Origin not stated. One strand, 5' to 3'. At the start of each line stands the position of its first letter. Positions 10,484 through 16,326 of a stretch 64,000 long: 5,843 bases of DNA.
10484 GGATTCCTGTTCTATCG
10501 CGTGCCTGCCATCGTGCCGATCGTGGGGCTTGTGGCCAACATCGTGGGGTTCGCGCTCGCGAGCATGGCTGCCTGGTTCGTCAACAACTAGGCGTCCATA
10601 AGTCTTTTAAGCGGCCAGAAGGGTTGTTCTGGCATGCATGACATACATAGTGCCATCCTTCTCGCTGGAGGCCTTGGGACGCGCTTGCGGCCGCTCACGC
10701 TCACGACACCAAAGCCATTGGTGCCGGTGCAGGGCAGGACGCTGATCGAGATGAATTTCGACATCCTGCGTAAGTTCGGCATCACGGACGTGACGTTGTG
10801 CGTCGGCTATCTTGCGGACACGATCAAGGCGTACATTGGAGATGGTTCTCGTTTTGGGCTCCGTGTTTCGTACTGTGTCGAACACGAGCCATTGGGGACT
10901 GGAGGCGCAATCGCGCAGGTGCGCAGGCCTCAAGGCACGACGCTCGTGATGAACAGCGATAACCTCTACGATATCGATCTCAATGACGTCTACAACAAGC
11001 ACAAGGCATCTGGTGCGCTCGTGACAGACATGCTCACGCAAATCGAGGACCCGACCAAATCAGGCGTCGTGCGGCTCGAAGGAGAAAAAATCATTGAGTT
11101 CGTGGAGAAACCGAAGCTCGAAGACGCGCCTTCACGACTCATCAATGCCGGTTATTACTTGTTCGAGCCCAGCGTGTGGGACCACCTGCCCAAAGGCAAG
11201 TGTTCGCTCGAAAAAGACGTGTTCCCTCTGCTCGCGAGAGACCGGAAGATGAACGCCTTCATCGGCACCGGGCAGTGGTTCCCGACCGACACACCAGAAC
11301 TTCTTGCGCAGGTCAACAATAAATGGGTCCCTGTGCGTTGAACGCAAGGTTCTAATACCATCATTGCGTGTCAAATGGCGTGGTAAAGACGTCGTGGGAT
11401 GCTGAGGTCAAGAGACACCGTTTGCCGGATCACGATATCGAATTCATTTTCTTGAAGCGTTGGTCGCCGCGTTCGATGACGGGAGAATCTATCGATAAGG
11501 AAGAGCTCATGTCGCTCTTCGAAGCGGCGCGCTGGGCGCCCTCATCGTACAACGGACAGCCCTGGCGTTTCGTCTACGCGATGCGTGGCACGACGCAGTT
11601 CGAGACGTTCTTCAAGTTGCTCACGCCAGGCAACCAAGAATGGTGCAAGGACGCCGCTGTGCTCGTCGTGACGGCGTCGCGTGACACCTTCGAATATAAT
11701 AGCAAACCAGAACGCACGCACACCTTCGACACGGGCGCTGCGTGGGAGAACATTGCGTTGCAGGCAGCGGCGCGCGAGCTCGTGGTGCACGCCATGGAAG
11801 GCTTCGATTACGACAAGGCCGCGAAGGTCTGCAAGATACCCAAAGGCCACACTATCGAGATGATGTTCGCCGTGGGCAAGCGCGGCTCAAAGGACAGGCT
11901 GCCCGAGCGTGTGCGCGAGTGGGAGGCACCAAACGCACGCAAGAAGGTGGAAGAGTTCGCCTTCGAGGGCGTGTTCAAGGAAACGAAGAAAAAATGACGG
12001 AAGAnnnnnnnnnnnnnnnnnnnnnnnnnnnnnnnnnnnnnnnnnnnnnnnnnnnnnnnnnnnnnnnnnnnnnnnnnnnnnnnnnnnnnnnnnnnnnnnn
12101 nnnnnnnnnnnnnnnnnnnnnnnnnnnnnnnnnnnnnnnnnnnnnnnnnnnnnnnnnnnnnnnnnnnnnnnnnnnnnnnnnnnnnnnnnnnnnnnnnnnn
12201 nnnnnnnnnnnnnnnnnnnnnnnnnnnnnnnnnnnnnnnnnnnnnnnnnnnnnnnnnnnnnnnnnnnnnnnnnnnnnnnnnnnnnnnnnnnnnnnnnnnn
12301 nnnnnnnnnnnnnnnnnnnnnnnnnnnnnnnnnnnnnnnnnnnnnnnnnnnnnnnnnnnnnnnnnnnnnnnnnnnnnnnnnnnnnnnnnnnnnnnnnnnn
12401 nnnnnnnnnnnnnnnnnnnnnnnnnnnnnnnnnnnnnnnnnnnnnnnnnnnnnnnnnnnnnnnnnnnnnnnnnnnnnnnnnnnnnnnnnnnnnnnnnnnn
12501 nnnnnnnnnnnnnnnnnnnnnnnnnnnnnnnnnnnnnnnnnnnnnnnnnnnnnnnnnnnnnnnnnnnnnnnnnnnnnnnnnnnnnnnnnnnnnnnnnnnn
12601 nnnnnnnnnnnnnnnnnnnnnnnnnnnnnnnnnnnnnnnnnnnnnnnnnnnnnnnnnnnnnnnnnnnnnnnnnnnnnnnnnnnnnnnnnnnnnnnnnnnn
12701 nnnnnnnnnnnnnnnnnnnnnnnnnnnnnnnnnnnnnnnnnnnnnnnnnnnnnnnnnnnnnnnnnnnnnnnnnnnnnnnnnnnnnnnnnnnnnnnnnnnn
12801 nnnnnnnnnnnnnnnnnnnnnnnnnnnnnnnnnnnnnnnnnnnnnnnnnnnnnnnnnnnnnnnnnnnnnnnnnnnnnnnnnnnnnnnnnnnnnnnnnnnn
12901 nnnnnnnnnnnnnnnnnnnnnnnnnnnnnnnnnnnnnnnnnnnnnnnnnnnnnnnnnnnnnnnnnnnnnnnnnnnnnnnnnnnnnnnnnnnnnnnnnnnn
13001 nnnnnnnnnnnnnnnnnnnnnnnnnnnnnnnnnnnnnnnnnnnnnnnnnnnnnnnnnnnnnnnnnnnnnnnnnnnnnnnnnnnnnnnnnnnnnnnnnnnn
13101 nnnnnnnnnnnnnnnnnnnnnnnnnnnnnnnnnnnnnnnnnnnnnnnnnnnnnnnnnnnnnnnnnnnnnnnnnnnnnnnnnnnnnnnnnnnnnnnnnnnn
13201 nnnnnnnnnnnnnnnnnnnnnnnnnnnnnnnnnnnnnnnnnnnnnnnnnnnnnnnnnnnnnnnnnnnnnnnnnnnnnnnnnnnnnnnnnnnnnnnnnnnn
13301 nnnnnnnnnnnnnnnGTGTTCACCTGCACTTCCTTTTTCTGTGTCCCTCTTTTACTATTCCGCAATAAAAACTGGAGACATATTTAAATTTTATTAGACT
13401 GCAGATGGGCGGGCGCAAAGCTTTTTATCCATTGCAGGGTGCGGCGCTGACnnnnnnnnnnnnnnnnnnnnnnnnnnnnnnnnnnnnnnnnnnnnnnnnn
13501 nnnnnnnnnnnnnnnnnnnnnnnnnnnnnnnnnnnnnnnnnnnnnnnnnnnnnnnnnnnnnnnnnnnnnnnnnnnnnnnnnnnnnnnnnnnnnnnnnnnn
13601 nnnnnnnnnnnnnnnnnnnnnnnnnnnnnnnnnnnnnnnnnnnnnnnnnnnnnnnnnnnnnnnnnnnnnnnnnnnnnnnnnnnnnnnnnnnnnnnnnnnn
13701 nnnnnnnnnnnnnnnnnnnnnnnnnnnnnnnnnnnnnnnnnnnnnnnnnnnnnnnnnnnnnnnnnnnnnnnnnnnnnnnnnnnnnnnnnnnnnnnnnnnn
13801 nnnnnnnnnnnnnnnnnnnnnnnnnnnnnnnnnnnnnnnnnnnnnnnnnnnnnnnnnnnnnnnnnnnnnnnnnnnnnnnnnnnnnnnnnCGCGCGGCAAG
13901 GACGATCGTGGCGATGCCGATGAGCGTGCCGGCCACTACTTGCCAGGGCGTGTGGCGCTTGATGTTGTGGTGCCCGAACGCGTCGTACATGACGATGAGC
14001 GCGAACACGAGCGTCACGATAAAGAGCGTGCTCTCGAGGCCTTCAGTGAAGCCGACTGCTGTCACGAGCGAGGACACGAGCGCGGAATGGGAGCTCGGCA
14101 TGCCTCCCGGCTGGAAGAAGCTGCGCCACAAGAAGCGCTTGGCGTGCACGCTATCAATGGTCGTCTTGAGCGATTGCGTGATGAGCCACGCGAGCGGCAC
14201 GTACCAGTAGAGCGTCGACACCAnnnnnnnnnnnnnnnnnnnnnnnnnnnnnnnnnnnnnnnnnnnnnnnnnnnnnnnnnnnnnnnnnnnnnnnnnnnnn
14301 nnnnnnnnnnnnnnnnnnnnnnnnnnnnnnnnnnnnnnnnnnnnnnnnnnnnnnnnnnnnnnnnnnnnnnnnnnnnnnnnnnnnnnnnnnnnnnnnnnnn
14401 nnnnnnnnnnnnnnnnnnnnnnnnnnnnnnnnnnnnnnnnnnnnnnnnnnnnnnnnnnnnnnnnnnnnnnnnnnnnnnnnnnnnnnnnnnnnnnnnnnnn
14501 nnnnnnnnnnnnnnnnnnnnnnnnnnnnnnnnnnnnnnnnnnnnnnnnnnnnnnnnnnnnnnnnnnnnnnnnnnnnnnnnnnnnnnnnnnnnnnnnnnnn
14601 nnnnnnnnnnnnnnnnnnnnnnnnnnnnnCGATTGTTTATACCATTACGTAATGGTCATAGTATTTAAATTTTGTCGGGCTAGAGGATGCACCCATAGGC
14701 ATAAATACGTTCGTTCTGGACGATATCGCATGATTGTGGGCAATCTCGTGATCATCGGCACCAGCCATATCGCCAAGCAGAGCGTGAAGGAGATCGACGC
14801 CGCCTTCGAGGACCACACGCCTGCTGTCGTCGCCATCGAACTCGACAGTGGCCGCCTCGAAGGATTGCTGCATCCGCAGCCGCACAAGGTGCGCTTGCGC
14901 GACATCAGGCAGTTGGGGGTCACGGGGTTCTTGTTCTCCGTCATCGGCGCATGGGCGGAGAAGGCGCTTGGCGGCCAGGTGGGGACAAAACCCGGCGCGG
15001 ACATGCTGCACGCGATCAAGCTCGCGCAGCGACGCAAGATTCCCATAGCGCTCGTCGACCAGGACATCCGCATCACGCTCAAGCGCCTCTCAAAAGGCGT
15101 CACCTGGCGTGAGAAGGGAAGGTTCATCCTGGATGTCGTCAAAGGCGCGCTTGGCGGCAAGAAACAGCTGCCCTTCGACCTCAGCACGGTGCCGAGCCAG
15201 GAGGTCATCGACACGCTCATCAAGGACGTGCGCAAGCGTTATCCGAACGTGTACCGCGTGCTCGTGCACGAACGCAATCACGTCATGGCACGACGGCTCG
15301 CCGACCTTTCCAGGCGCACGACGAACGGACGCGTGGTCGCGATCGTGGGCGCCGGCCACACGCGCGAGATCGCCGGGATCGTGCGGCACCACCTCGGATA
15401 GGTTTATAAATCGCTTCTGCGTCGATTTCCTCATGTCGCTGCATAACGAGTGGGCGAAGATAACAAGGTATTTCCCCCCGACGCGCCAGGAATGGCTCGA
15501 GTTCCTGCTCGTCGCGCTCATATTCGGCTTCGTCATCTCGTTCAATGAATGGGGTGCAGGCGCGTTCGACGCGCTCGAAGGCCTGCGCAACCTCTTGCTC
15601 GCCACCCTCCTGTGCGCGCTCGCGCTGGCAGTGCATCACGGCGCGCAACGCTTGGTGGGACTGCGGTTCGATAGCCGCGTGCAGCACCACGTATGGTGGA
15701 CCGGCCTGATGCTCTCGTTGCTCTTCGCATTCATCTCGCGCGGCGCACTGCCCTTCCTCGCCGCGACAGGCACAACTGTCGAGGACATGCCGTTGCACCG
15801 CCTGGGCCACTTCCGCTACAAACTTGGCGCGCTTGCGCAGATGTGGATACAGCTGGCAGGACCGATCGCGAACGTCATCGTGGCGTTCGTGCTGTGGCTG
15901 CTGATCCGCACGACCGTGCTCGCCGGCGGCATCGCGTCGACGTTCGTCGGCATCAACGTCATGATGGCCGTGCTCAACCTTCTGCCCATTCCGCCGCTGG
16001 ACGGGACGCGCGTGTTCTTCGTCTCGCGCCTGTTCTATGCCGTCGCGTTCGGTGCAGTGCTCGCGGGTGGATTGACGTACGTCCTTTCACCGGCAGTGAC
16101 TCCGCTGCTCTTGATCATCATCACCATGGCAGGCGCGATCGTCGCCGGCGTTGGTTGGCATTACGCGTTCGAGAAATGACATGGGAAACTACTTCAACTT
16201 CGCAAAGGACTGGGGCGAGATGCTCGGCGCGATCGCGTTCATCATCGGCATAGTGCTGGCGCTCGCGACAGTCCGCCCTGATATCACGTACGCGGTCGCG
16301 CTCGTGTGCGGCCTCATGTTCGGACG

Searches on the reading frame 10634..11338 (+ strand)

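Call 27: search_protein_families(library=pfam, proteins=[window:10634-11338:+], max_evalue=0.001)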
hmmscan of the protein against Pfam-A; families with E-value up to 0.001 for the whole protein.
window:10634-11338:+ (235 aa): 2 families
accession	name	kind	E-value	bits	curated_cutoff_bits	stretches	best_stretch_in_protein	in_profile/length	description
PF00483.29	NTP_transferase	-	1.5e-40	139.7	21.2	1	7-229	2-240/245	Nucleotidyl transferase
PF12804.13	NTP_transf_3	-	4e-08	34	27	1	7-95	1-78/160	MobA-like NTP transferase domain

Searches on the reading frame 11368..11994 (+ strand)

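Call 27: search_protein_families(library=pfam, proteins=[window:11368-11994:+], max_evalue=0.001)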
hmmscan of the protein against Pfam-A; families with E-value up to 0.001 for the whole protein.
window:11368-11994:+ (209 aa): 2 families
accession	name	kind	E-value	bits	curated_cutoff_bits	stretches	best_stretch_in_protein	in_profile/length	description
PF00881.29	Nitroreductase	-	4.2e-23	82.8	23.5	2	30-71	3-44/167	Nitroreductase family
PF14512.11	TM1586_NiRdase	-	1.9e-07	31.3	27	1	44-75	157-188/215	Putative TM nitroreductase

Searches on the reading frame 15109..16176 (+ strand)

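Call 24: search_protein_families(library=pfam, proteins=[window:15109-16176:+], max_evalue=0.001)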
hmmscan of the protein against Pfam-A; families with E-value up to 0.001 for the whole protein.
window:15109-16176:+ (356 aa): 1 family
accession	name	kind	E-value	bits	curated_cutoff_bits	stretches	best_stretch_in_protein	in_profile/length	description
PF02163.28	Peptidase_M50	-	4.8e-07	29.8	27.2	1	279-304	166-191/221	Peptidase family M50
